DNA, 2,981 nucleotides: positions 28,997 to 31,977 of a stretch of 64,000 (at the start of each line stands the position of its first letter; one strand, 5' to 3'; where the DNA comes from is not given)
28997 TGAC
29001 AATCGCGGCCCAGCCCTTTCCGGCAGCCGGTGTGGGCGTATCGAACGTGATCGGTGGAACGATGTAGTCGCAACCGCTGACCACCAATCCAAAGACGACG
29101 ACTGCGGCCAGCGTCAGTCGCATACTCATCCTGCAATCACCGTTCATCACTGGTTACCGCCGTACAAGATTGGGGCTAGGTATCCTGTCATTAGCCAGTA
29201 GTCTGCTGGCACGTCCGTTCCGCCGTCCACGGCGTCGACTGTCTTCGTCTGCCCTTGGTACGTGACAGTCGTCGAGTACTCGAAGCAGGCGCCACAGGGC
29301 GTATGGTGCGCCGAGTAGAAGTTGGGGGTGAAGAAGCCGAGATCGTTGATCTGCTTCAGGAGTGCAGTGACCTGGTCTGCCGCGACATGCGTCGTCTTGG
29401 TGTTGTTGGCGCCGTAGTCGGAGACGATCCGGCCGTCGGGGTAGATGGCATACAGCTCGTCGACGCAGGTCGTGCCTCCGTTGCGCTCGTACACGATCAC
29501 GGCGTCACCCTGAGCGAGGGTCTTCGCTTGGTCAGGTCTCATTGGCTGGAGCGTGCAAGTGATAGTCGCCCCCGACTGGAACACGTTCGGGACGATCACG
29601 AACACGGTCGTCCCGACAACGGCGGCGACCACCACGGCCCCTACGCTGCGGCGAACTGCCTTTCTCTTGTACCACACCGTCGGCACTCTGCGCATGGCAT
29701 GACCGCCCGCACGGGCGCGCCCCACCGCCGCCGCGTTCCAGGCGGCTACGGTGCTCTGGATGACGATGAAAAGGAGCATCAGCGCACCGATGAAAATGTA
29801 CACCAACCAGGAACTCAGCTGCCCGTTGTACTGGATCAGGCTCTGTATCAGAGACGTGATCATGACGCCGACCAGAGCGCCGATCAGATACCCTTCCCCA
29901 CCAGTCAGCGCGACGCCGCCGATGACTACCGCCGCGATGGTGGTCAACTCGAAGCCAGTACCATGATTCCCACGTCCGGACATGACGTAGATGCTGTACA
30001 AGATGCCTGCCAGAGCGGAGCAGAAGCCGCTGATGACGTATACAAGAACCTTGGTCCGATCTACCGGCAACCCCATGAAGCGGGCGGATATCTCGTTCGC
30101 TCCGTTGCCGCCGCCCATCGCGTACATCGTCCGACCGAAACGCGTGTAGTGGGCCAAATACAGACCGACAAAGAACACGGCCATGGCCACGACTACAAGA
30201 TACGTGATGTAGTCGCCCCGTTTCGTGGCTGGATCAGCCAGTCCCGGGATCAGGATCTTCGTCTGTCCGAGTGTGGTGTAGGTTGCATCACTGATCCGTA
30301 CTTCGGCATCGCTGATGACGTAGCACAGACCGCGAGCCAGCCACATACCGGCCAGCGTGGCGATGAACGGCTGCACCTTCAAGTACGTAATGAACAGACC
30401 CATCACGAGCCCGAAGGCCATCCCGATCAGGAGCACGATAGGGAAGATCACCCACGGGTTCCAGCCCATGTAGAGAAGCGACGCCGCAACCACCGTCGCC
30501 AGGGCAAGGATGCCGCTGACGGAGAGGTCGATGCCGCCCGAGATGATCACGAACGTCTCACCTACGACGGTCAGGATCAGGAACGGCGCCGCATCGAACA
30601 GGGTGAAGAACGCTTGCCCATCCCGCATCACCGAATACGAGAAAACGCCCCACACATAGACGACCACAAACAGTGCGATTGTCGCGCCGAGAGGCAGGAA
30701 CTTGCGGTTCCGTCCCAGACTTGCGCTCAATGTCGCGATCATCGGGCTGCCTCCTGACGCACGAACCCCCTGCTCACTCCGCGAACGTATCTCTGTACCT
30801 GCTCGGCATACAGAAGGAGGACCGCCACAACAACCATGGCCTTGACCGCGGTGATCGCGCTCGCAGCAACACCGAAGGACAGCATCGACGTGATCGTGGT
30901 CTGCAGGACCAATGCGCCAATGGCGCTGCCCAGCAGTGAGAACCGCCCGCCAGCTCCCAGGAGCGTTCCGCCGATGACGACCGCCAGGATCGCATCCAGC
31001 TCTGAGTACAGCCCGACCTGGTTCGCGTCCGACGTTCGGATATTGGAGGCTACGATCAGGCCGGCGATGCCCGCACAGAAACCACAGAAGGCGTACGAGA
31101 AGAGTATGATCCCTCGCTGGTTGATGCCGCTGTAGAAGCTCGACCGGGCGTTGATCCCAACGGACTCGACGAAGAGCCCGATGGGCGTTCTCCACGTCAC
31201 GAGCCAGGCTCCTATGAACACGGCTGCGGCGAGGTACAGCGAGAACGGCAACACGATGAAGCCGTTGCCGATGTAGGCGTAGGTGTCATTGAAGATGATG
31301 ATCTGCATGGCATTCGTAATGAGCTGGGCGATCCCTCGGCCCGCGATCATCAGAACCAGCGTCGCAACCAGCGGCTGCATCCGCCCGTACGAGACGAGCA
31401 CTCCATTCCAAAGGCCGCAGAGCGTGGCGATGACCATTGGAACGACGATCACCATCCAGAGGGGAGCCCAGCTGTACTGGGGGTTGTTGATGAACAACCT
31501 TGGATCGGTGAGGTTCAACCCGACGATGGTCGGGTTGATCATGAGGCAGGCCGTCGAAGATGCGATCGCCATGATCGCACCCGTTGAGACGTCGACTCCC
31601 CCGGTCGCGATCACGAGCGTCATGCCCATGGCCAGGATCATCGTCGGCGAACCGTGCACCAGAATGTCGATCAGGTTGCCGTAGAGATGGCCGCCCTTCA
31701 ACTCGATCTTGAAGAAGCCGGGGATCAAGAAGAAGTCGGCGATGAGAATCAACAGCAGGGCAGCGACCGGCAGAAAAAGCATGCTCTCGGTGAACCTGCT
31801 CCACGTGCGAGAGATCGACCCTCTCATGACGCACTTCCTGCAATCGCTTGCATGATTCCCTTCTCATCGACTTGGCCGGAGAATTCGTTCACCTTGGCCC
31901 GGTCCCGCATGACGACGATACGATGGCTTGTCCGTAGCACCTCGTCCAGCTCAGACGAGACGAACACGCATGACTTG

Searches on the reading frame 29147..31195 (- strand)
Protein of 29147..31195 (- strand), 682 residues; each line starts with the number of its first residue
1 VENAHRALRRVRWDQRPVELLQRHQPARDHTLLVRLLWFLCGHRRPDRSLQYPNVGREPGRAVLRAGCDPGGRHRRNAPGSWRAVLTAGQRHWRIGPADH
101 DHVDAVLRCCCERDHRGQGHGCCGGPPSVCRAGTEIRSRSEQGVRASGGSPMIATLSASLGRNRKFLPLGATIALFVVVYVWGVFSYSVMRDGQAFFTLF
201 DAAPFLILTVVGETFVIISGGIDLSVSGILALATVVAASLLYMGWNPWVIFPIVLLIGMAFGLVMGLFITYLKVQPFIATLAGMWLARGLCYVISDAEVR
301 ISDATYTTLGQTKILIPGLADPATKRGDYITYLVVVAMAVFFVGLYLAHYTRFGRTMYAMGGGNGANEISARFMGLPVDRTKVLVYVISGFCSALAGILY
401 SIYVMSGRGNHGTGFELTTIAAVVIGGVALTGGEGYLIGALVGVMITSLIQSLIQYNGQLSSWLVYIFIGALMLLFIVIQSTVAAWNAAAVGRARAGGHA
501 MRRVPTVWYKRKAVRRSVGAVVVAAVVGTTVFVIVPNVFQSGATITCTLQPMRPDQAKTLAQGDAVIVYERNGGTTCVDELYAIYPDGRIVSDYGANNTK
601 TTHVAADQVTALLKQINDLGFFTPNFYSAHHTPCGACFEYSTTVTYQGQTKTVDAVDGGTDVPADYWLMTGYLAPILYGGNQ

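Call 68: search_protein_families(library=pfam, proteins=[window:29147-31195:-], max_evalue=0.001)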
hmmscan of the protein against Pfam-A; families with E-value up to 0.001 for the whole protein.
window:29147-31195:- (682 aa): 1 family
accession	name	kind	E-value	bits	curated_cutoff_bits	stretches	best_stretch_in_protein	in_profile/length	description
PF02653.21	BPD_transp_2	-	2.3e-39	135.6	26.8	1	202-476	8-268/269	Branched-chain amino acid transport system / permease component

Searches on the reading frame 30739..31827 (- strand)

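Call 68: search_protein_families(library=pfam, proteins=[window:30739-31827:-], max_evalue=0.001)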
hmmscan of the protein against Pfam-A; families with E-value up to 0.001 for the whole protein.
window:30739-31827:- (362 aa): 1 family
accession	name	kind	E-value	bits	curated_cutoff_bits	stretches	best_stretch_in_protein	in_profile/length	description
PF02653.21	BPD_transp_2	-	1.2e-35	123.5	26.8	1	52-339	2-267/269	Branched-chain amino acid transport system / permease component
